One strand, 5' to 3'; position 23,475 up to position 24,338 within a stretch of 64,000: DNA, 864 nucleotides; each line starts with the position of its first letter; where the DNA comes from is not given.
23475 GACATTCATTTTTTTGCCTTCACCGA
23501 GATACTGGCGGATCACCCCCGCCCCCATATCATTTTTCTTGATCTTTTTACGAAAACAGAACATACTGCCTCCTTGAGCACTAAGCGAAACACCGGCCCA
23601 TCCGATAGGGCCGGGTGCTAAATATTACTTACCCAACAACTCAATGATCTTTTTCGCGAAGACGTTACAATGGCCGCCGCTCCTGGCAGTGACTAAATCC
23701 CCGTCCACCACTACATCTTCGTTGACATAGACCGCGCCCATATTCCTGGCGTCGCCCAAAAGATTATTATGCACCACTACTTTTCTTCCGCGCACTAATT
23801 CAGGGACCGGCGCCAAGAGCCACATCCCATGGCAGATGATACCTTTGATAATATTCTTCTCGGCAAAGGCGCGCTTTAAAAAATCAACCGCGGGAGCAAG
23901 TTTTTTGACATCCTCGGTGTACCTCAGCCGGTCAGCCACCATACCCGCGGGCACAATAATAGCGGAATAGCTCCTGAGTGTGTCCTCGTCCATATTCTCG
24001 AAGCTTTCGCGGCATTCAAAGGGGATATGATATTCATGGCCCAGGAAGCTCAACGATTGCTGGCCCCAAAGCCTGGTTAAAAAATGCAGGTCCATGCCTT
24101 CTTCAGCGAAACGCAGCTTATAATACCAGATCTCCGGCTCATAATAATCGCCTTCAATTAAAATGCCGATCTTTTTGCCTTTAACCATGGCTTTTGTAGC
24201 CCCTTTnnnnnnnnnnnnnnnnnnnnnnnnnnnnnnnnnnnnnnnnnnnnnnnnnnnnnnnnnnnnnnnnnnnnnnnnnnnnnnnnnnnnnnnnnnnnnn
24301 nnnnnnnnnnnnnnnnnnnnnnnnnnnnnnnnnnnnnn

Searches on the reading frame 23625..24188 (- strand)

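Call 12: search_protein_families(library=pfam, proteins=[window:23625-24188:-], max_evalue=0.001)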
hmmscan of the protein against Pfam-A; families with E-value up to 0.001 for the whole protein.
window:23625-24188:- (187 aa): 1 family
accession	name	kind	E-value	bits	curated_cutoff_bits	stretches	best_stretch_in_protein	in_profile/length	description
PF01965.30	DJ-1_PfpI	-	1.1e-16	61.6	26.6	1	5-183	1-164/165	DJ-1/PfpI family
